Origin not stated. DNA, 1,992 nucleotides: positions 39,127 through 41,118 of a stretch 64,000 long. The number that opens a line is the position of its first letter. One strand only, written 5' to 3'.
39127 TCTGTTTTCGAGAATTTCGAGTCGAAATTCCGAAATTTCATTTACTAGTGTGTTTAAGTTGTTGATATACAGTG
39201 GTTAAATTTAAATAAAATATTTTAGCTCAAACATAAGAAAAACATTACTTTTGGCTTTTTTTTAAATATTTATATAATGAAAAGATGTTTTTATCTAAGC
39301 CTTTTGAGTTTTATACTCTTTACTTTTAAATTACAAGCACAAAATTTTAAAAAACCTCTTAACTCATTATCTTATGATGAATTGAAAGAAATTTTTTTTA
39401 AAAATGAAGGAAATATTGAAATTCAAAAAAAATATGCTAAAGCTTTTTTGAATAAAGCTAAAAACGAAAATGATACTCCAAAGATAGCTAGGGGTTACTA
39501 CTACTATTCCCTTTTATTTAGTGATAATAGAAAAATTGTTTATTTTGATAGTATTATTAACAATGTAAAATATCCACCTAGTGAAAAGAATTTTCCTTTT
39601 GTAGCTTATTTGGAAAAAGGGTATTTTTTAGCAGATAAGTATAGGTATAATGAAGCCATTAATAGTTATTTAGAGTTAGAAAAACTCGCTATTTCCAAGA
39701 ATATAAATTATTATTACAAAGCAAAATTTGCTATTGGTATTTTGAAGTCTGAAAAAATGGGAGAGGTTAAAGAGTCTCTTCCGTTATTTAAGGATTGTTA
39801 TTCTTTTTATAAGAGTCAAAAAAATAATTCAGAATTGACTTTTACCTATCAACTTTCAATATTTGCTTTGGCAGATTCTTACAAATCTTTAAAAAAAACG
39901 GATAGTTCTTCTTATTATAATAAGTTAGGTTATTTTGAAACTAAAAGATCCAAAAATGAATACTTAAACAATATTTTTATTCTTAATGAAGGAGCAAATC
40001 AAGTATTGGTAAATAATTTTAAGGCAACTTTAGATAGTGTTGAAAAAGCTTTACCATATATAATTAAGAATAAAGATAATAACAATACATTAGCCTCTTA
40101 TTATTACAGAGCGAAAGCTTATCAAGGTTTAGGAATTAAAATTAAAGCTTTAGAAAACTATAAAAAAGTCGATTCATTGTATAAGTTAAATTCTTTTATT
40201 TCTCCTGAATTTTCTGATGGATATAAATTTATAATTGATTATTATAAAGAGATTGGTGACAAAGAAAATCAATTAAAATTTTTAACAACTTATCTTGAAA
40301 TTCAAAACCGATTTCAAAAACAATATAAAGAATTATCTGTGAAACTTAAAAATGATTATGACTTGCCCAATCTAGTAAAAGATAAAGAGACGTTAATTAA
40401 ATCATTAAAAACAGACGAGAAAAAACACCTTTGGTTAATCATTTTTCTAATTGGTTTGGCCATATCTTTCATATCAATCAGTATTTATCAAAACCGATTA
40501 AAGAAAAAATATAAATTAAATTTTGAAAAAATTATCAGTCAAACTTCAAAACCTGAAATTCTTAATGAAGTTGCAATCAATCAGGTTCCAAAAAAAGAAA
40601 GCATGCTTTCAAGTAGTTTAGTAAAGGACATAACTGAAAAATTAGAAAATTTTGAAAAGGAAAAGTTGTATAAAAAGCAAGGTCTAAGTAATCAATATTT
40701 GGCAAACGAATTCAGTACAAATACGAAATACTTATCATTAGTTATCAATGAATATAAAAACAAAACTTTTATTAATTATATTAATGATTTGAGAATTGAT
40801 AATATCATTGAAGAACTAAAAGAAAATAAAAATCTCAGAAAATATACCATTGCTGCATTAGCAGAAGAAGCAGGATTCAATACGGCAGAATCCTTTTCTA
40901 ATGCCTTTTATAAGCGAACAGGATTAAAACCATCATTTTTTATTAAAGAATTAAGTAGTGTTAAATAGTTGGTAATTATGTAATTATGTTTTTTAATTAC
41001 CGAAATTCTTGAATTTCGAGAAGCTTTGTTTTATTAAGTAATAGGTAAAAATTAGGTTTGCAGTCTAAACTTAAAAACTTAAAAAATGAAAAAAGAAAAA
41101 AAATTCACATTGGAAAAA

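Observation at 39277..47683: Split-LanB RiPP cluster with GG-leader precursor and twin S8 lipoprotein peptidases but no LanC and no exporter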

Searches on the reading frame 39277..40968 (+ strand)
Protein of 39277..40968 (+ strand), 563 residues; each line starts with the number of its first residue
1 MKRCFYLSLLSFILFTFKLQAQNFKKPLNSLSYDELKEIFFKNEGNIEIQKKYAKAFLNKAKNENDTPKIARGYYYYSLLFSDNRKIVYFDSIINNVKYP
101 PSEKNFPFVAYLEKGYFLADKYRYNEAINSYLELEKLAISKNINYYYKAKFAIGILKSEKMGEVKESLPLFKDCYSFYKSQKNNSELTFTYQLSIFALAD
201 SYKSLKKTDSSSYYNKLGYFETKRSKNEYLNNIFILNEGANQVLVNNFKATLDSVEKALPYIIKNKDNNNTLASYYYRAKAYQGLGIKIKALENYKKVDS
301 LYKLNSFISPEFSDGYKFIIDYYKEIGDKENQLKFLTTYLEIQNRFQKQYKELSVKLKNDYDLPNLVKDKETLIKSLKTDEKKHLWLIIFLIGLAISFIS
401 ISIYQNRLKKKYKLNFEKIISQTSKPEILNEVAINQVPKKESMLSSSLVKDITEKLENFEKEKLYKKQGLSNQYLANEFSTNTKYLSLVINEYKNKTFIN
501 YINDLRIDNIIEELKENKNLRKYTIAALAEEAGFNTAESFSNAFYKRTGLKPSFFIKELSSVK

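Call 3: search_protein_families(library=pfam, proteins=[window:39277-40968:+], max_evalue=0.01)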
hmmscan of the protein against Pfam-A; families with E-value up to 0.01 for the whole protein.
window:39277-40968:+ (563 aa): 2 families
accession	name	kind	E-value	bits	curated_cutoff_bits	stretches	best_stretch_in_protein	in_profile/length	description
PF12833.13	HTH_18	-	4.9e-12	46.4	33.6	1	475-555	1-77/80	Helix-turn-helix domain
PF00165.29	HTH_AraC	-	0.009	16.6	26.6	0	522-556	8-41/42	Bacterial regulatory helix-turn-helix proteins, AraC family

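Call 4: search_protein_families(library=ncbifam, proteins=[window:39277-40968:+], max_evalue=0.01)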
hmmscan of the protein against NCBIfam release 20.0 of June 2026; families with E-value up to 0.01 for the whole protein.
window:39277-40968:+ (563 aa): 2 families
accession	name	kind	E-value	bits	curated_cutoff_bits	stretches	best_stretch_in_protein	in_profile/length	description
NF007243.0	PRK09685.1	equivalog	4.6e-05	23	199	1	465-556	211-299/303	transcriptional regulator FeaR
TIGR02552.1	LcrH_SycD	equivalog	0.0049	16.6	104.8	0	276-358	49-130/136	SycD/LcrH family type III secretion system chaperone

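Call 89: search_solved_structures(query=A4, max_evalue=1)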
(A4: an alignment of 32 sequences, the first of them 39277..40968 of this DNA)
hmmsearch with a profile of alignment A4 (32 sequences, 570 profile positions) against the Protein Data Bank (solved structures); distinct sequences matched with E-value up to 1: 78 (the best 60 are shown).
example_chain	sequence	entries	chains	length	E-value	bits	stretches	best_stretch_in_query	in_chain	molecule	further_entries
6swi_A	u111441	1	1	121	2.3e-08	36.2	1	467-559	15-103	Two-component response regulator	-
1w3b_A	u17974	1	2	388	2e-06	29.8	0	111-178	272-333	UDP-N-ACETYLGLUCOSAMINE--PEPTIDE N-ACETYLGLUCOSAMINYLTRANSFERASE 110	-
6eou_A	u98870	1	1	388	2.5e-06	29.5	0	111-178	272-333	UDP-N-acetylglucosamine--peptide N-acetylglucosaminyltransferase 110 kDa subunit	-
9gzg_A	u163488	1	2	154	4.8e-06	28.5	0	110-139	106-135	Engineered CTPR protein with glutamic acids for conductivity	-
9e5c_6r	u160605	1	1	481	1.5e-05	26.9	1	24-156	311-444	Tetratricopeptide repeat protein 29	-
7yeh_B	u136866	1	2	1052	1.6e-05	26.8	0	111-178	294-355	UDP-N-acetylglucosamine--peptide N-acetylglucosaminyltransferase 110 kDa subunit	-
7yea_A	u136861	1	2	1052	1.6e-05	26.8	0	111-178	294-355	UDP-N-acetylglucosamine--peptide N-acetylglucosaminyltransferase 110 kDa subunit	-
7ntf_A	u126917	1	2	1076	1.7e-05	26.8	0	111-178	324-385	Isoform 1 of UDP-N-acetylglucosamine--peptide N-acetylglucosaminyltransferase 110 kDa subu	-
8bu0_A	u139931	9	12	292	3.8e-05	25.6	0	94-138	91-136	Consensus tetratricopeptide repeat protein | Crystal structure of an 8-repeat consensus TPR superhelix with Zinc. | Monomer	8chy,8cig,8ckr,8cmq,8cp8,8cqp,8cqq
4i9c_A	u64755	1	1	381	4.3e-05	25.4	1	119-303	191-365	Response regulator aspartate phosphatase F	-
4i9e_A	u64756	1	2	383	4.4e-05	25.4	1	119-303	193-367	Response regulator aspartate phosphatase F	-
3ulq_A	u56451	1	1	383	4.5e-05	25.4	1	119-303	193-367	Response regulator aspartate phosphatase F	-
3oou_A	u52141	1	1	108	0.00012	24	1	471-558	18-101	Lin2118 protein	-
5a6c_A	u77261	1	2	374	0.00037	22.3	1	200-297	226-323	G-PROTEIN-SIGNALING MODULATOR 2, AFADIN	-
3sf4_A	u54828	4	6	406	0.0004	22.2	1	200-297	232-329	G-protein-signaling modulator 2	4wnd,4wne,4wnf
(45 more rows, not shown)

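Call 90: search_protein_families(library=pfam, alignment_id=A4, max_evalue=0.1)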
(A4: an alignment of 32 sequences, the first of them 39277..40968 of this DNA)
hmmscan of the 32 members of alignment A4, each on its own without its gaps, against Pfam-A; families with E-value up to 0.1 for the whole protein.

A. member 1, window:39277-40968:+ (563 aa): 3 families
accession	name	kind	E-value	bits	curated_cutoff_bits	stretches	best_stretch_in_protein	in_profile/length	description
PF12833.13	HTH_18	-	4.9e-12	46.4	33.6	1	475-555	1-77/80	Helix-turn-helix domain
PF00165.29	HTH_AraC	-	0.009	16.6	26.6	1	522-556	8-41/42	Bacterial regulatory helix-turn-helix proteins, AraC family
PF12968.13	DUF3856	-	0.044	14.2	27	0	245-299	68-127/143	Domain of Unknown Function (DUF3856)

B. families by the number of members that match (of 32 scanned): 52 families (the first 25 are shown)
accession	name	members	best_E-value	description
PF12833.13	HTH_18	32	1.7e-14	Helix-turn-helix domain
PF00165.29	HTH_AraC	29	8e-12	Bacterial regulatory helix-turn-helix proteins, AraC family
PF13424.12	TPR_12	28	1.8e-13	Tetratricopeptide repeat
PF07719.23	TPR_2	23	6.1e-10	Tetratricopeptide repeat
PF00515.34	TPR_1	20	3.6e-11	Tetratricopeptide repeat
PF13174.12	TPR_6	16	1.6e-07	Tetratricopeptide repeat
PF13181.12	TPR_8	13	3.5e-08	Tetratricopeptide repeat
PF13374.12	TPR_10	11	4.6e-05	Tetratricopeptide repeat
PF13176.12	TPR_7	6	0.00055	Tetratricopeptide repeat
PF14559.12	TPR_19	4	2.3e-05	Tetratricopeptide repeat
PF13428.12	TPR_14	4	0.0032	Tetratricopeptide repeat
PF04212.24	MIT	4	0.013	MIT (microtubule interacting and transport) domain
PF13414.12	TPR_11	3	3.7e-05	TPR repeat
PF24571.2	HEAT_SCC3-SA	3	0.0021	Cohesin subunit SCC3/SA, HEAT-repeats domain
PF12968.13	DUF3856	3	0.025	Domain of Unknown Function (DUF3856)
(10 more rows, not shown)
